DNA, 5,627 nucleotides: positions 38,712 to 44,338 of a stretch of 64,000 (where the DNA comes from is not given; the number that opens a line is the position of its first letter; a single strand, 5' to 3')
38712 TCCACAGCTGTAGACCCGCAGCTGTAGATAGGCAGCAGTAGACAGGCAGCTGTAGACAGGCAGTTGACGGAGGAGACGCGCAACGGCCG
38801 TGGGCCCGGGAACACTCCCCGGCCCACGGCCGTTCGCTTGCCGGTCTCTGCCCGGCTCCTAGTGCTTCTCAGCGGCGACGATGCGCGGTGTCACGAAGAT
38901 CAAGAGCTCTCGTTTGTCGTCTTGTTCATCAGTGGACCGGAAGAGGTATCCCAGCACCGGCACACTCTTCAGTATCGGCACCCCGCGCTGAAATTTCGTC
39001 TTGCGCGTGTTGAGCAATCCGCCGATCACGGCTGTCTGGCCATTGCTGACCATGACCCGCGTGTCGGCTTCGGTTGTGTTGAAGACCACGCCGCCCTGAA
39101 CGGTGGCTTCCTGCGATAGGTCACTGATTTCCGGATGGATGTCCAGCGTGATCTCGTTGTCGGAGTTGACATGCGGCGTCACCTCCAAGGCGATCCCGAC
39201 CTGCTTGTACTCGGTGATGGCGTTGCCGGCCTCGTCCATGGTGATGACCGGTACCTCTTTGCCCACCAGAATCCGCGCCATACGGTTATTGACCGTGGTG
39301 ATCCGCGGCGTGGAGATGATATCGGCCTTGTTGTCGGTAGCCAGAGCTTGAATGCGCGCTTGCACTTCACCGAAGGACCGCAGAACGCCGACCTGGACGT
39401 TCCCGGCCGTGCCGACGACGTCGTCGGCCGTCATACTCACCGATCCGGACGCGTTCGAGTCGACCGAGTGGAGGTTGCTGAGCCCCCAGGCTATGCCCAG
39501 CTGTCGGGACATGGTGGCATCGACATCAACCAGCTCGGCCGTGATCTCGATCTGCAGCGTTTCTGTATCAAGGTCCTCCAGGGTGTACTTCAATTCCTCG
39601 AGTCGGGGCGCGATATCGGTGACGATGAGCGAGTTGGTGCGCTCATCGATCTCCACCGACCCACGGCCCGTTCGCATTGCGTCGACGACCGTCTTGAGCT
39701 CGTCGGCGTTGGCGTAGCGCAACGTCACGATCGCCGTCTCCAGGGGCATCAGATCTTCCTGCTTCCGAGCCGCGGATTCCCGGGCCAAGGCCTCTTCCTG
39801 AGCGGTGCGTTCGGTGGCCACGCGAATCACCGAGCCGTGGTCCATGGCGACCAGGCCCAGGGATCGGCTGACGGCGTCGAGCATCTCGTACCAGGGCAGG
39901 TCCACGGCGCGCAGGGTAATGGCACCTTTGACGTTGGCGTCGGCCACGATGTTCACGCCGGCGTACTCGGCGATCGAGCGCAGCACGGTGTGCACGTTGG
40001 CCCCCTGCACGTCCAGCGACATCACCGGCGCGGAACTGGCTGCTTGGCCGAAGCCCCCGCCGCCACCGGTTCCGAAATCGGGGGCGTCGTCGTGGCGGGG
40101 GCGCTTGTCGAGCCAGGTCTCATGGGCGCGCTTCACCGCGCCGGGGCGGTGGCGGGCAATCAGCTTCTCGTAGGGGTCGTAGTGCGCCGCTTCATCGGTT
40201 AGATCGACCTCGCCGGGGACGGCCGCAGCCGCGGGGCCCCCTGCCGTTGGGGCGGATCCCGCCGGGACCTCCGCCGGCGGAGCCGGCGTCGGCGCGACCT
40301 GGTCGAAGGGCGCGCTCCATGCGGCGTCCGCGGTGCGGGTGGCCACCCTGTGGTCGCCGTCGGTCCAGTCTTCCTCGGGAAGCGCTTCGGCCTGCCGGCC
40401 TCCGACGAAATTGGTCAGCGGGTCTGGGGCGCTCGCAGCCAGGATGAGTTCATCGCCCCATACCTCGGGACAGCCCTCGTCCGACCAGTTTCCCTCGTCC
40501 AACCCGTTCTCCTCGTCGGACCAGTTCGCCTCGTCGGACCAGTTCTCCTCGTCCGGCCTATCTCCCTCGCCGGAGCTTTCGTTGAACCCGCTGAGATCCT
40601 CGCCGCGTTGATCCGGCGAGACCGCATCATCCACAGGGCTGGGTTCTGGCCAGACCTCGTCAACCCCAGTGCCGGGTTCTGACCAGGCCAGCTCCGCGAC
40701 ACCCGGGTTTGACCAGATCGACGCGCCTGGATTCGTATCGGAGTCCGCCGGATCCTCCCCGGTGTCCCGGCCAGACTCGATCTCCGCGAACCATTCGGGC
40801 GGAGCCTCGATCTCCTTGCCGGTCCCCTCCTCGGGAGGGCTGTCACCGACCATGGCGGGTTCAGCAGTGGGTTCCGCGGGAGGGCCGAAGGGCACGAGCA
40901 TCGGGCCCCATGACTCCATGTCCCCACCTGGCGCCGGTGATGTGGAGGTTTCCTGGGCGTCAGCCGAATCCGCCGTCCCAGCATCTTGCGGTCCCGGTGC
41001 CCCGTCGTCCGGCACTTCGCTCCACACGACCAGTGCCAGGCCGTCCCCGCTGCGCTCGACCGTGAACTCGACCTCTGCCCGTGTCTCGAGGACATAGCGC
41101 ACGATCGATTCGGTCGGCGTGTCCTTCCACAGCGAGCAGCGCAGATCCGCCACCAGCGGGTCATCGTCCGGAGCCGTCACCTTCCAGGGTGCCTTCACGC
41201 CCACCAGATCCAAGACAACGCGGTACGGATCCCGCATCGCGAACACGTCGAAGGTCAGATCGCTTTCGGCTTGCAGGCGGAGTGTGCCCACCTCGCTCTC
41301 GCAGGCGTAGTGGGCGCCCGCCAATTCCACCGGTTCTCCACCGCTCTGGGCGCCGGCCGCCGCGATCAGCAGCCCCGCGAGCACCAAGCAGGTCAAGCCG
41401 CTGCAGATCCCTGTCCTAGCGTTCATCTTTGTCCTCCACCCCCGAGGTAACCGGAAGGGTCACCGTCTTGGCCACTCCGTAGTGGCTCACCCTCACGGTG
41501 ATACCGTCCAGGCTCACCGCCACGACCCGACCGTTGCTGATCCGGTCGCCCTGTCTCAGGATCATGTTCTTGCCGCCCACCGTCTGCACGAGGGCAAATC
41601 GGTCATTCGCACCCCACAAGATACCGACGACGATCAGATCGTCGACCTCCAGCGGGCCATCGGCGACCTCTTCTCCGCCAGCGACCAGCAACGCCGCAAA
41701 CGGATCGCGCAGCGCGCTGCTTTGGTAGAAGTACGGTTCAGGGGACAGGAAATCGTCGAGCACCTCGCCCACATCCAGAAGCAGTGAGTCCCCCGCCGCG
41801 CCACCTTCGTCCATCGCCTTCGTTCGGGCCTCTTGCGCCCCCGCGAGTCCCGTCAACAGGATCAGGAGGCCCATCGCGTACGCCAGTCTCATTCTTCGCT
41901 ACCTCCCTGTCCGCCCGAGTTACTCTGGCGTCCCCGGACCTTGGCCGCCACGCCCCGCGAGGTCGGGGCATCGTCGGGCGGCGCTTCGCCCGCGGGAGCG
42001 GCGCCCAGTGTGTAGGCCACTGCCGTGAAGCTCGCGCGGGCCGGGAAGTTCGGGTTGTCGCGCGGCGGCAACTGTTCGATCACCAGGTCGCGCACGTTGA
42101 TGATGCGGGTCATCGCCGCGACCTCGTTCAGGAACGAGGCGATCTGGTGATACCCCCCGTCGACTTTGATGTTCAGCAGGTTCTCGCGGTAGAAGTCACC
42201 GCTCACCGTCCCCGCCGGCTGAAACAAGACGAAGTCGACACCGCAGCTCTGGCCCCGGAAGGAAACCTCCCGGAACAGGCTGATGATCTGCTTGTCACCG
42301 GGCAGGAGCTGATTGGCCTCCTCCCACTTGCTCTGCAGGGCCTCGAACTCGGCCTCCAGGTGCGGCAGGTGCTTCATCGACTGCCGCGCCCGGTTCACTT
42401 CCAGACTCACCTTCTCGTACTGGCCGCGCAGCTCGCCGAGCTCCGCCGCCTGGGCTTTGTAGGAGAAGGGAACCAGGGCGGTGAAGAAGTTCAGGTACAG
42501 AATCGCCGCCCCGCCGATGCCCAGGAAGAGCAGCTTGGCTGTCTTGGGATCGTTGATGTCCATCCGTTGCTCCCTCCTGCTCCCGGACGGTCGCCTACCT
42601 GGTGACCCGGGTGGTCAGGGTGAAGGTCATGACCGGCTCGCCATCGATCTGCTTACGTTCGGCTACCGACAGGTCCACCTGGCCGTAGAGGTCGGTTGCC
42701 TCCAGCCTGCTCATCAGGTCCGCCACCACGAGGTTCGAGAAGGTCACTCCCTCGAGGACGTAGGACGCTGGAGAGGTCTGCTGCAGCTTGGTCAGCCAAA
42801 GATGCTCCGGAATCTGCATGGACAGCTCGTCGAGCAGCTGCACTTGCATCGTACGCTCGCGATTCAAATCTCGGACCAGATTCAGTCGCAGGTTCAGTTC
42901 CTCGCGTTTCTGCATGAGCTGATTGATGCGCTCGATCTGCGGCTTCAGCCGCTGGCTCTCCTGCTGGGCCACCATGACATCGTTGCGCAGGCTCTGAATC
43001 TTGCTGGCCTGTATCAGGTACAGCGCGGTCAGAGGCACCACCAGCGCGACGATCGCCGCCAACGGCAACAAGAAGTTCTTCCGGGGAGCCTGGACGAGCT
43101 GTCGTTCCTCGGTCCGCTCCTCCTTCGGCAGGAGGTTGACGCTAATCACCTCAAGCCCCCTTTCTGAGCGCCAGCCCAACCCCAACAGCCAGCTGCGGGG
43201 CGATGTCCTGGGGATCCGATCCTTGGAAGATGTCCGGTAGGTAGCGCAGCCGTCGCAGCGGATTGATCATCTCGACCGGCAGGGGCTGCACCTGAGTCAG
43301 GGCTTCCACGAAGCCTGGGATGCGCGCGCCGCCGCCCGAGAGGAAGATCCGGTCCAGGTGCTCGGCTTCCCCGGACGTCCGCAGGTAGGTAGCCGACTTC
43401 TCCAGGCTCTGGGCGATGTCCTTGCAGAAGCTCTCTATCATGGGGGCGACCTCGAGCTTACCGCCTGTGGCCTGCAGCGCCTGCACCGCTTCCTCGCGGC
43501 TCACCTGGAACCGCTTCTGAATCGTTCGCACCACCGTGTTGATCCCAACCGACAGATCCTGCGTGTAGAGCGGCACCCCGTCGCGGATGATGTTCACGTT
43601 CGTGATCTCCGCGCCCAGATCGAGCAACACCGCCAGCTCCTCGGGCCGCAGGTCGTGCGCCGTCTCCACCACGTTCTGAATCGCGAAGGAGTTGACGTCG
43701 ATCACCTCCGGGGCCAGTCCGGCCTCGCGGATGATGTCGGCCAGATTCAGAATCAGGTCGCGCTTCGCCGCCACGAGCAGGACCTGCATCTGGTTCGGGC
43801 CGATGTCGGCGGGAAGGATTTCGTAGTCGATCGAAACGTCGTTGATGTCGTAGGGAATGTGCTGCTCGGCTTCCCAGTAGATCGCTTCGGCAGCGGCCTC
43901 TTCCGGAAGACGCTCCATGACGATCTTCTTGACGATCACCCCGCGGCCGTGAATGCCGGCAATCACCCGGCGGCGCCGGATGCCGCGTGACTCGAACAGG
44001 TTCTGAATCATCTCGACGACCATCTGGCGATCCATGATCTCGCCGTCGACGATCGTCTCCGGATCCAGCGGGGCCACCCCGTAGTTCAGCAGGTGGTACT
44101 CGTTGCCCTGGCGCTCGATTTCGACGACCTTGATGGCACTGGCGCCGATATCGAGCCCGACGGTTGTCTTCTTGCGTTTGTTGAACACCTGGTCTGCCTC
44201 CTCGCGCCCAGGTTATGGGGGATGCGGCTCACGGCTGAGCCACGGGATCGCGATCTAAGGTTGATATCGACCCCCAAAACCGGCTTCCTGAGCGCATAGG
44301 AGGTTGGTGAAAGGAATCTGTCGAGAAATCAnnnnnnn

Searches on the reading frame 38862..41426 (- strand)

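Call 12: search_protein_families(library=pfam, proteins=[window:38862-41426:-])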
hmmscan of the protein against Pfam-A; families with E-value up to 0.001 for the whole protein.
window:38862-41426:- (855 aa): 3 families
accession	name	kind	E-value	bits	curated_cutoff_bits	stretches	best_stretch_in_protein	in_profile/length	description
PF00263.26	Secretin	-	4.5e-49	166.7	27.5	1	694-850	1-168/169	Bacterial type II and III secretion system protein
PF03958.22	Secretin_N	-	4e-12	46.6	28.2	1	564-622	1-66/69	Bacterial type II/III secretion system short domain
PF21305.2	type_II_gspD_N0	-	0.00018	21.8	27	1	472-536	2-71/71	GspD-like, N0 domain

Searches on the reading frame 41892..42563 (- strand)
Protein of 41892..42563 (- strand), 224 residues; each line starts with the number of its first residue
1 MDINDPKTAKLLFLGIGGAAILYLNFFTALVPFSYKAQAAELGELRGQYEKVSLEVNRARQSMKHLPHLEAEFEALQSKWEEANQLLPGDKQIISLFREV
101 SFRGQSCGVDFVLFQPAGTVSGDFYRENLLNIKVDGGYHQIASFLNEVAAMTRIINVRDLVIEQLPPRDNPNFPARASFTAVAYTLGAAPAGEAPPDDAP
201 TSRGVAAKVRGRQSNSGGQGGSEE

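Call 12: search_protein_families(library=pfam, proteins=[window:41892-42563:-])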
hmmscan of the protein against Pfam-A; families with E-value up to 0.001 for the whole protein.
window:41892-42563:- (224 aa): 1 family
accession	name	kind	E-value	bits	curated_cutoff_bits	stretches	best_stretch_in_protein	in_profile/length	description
PF04350.18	PilO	-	2.1e-25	90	22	1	45-166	4-125/145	Pilus assembly protein, PilO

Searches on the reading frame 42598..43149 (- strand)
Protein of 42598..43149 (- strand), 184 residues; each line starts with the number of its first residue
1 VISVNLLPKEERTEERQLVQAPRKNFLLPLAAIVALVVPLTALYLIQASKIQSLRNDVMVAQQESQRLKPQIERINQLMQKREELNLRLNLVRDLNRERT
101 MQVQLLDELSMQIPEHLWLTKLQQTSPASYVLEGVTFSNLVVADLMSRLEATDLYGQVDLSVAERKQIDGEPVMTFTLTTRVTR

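Call 12: search_protein_families(library=pfam, proteins=[window:42598-43149:-])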
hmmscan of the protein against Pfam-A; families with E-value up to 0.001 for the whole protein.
window:42598-43149:- (184 aa): 2 families
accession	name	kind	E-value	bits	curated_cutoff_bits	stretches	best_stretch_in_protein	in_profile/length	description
PF05137.18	PilN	-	2.3e-16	60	22.8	1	104-182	1-78/78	Fimbrial assembly protein (PilN)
PF14208.11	DUF4320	-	0.00038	21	25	1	30-124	4-97/119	Domain of unknown function (DUF4320)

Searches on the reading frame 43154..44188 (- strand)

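Call 12: search_protein_families(library=pfam, proteins=[window:43154-44188:-])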
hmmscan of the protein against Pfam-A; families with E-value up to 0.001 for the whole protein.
window:43154-44188:- (345 aa): 2 families
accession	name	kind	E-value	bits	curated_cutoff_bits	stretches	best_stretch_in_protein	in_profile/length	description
PF11104.14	PilM_2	-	2.1e-61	208.2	27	1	11-343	1-339/340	Type IV pilus assembly protein PilM;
PF14450.12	FtsA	-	1e-07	32.8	31.8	1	187-311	1-113/127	Cell division protein FtsA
